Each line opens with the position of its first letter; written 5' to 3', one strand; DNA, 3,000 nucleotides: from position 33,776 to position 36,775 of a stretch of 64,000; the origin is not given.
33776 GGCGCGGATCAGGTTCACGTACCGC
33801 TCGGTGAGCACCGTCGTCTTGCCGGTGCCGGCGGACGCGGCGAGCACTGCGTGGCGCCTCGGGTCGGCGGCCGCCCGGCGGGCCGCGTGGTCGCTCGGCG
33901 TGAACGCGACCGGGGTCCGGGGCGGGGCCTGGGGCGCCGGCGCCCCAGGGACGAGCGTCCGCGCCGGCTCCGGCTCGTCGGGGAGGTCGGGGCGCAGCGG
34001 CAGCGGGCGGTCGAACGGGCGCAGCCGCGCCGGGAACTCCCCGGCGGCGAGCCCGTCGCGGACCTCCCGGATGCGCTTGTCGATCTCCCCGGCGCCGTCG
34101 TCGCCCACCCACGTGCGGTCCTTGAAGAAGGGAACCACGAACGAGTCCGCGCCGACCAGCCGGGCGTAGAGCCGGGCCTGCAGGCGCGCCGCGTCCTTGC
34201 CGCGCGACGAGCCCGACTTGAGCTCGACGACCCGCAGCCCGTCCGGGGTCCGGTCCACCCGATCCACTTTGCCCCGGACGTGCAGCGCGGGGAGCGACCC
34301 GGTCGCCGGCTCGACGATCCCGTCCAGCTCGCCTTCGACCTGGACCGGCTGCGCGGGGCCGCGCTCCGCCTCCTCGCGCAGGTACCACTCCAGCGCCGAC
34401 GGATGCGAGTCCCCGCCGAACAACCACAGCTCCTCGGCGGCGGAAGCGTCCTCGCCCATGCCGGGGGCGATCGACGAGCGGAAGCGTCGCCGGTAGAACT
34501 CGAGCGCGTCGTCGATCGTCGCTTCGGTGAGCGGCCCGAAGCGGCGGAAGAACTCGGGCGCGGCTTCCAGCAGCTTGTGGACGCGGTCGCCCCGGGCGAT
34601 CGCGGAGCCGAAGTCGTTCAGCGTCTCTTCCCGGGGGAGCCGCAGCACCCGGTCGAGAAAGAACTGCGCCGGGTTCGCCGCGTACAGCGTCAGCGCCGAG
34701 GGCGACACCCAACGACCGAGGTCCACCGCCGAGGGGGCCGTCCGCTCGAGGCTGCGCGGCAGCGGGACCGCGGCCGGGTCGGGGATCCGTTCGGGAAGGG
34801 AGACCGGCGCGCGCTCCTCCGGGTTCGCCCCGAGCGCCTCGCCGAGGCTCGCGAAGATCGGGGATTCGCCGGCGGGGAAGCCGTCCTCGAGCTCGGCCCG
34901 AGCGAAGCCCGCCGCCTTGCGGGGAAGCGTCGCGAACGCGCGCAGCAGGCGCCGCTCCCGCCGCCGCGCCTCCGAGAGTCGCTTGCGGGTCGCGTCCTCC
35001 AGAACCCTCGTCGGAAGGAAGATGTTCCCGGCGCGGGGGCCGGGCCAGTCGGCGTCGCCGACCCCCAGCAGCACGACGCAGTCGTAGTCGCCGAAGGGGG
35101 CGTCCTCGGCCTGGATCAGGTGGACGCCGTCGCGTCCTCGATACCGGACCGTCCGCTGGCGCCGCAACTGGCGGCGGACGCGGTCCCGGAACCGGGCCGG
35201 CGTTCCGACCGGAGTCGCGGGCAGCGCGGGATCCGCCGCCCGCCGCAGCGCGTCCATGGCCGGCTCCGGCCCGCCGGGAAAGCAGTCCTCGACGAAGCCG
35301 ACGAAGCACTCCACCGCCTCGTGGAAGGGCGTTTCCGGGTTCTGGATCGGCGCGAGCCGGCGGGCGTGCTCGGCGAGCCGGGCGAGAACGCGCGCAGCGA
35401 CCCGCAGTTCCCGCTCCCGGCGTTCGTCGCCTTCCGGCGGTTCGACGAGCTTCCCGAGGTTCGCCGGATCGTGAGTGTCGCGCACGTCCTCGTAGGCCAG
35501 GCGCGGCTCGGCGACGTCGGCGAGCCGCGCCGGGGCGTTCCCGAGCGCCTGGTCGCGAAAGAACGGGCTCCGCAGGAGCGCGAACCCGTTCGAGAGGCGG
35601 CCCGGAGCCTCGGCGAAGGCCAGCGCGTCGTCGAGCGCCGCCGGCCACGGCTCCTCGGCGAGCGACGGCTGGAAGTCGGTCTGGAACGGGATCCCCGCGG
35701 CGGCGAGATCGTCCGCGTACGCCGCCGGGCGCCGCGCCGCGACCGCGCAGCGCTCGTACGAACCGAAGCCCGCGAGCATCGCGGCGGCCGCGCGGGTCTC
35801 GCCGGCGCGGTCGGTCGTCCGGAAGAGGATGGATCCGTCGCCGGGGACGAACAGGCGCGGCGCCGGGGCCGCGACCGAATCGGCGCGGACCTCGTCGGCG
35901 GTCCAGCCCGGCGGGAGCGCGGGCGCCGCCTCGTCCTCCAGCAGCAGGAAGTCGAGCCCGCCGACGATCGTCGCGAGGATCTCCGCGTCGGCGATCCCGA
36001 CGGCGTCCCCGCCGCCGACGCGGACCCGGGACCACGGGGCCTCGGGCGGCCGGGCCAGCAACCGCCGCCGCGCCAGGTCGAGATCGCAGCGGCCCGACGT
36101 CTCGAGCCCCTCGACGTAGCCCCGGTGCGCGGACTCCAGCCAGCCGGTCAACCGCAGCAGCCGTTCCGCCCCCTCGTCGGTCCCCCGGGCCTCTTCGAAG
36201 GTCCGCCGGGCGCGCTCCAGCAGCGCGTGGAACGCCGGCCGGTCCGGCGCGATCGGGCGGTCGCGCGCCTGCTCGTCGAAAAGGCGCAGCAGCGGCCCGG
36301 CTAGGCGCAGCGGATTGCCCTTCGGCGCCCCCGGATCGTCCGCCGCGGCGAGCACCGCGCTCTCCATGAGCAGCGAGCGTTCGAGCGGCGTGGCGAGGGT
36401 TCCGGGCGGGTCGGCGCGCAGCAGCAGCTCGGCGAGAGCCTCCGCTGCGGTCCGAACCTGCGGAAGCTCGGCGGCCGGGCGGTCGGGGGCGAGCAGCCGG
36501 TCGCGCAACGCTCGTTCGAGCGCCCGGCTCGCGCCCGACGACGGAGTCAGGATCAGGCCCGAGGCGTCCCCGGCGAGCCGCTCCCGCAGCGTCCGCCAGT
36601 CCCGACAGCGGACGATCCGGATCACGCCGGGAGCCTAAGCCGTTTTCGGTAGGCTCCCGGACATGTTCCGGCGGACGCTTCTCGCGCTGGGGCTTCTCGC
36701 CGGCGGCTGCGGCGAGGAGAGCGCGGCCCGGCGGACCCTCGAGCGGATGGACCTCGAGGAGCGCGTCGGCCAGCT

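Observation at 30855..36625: Single-polypeptide AddB-AddA fusion (inactive helicase - RecB nuclease - UvrD helicase) with a coupled downstream ORF of unknown function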

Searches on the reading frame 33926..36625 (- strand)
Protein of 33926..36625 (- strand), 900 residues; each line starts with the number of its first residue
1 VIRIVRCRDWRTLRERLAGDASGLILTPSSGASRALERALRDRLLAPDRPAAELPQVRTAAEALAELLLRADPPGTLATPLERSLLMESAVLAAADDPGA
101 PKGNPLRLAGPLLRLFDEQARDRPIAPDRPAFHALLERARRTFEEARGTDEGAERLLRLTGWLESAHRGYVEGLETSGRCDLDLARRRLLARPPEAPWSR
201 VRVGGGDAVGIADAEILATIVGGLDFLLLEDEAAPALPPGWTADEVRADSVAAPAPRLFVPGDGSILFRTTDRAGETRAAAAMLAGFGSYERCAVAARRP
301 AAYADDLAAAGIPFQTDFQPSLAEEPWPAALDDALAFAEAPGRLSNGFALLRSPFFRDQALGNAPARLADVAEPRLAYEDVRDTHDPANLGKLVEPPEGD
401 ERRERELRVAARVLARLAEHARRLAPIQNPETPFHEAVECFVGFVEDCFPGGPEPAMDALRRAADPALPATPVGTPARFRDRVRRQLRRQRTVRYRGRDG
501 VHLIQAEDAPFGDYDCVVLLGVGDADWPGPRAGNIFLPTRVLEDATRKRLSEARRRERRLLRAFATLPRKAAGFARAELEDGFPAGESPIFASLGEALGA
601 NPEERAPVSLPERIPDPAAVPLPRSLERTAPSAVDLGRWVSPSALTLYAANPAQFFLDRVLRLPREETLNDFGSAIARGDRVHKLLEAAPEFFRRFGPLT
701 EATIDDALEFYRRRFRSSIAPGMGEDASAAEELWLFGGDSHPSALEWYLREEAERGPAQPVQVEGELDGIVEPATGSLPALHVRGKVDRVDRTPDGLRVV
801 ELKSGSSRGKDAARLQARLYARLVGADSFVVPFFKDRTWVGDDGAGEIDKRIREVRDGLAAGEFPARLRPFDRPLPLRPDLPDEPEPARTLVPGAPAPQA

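Call 39: find_homologous_proteins(query=window:33926-36625:-, max_evalue=0.001)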
Query window:33926-36625:- (900 aa): 3 proteins with E <= 0.001 among 8000 candidates.
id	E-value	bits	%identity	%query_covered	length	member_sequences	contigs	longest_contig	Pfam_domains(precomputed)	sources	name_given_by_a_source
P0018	4.1e-287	973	58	97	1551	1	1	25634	PF12705.14,PF13245.13,PF00580.28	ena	-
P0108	3.9e-266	904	60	88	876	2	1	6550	PF12705.14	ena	-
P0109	6.4e-162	559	56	60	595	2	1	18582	-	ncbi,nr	ncbi:MAG: hypothetical protein F4Y71_03265, partial [Acidobacteria bacterium]|nr:hypothetical protei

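Call 41: search_protein_families(library=ncbifam, proteins=[window:33926-36625:-], max_evalue=1)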
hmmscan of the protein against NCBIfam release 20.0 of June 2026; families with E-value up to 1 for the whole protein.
window:33926-36625:- (900 aa): 4 families
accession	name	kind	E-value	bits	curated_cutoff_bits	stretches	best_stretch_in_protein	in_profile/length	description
TIGR02784.1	addA_alphas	equivalog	0.0028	16.1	860.75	1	608-692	920-999/1138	double-strand break repair helicase AddA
TIGR00372.1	cas4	equivalog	0.012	15.5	65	1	781-827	66-112/180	CRISPR-associated protein Cas4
TIGR03623.1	TIGR03623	subfamily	0.012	13.9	299.6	1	514-812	474-767/876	probable DNA repair protein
TIGR02774.1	rexB_recomb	equivalog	0.034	12.5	718.35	0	781-807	877-905/1076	ATP-dependent nuclease subunit B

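Call 57: predict_structure(alignment_id=A3)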
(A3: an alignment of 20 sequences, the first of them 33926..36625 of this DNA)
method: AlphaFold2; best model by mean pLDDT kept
length: 900 residues; sequences in the alignment: 20
mean_pLDDT: 71.0   pTM: 0.37
mean pLDDT of the five models: 71.0, 68.1, 67.7, 63.0, 55.3
residues with pLDDT >= 90: 233; 70-90: 328; 50-70: 116; < 50: 223
segments of 3 or more residues with pLDDT < 50: 252-276, 507-518, 520-595, 606-673, 864-900
pLDDT, mean of each block of 10 residues (from residue 1): 82 74 81 74 64 80 93 89 92 91 84 89 83 90 82 88 95 93 92 88 83 88 87 78 79 39 39 47 59 59 68 63 73 92 94 91 89 90 88 72 88 94 93 94 92 83 87 89 81 58 56 43 32 27 36 41 36 27 32 49 46 35 29 25 30 34 35 58 85 92 92 84 67 76 84 90 84 81 83 93 80 87 91 88 86 77 47 34 35 39
secondary structure, 60 per line:
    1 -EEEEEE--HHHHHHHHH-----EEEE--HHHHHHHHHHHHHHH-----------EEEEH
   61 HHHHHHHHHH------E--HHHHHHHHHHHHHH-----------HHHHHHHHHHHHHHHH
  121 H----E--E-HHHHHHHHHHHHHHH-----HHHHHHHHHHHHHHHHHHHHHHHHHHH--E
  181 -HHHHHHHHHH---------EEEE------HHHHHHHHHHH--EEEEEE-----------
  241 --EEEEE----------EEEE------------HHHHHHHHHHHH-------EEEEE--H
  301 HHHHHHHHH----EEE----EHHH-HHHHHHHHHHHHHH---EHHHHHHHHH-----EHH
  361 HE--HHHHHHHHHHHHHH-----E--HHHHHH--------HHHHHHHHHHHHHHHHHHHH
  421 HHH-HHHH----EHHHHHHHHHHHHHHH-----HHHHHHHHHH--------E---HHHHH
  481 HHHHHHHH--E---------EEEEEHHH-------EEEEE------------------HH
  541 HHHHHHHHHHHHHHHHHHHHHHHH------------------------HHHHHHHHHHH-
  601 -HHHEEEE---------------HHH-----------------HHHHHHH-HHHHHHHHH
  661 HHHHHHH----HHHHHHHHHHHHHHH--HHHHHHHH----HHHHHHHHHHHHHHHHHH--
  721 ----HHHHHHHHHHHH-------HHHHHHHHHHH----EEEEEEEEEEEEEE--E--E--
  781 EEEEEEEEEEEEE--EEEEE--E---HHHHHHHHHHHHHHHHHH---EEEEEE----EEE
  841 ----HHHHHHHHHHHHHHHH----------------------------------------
elements in order (helices of 4 or more, strands of 3 or more residues): E2-7 H10-18 E24-27 H30-44 E56-59 H60-70 H80-93 H105-121 H131-145 H151-177 H182-191 E201-204 H211-221 E224-229 E243-247 E258-261 H274-285 E293-297 H300-309 E314-316 H326-339 H344-352 H365-378 H387-392 H401-423 H425-428 H434-448 H454-463 H476-488 E501-505 E516-520 H539-564 H589-599 E605-608 H644-650 H652-667 H672-686 H689-696 H701-718 H725-736 H744-754 E759-772 E781-793 E796-800 H807-824 E828-833 E838-840 H845-860

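Call 77: find_encoding_contigs(protein=P0108, flank=7000, max_places=2)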
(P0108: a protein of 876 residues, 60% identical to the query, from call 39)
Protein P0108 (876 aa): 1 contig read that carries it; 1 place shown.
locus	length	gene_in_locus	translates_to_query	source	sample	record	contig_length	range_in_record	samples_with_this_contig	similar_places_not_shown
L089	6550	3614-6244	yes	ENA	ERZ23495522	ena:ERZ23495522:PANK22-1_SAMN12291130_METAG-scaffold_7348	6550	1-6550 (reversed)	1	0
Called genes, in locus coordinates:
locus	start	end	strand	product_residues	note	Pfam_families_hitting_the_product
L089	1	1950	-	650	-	?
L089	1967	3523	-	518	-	PF01555:N6_N4_Mtase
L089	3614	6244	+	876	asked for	PF12705:PDDEXK_1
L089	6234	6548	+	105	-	?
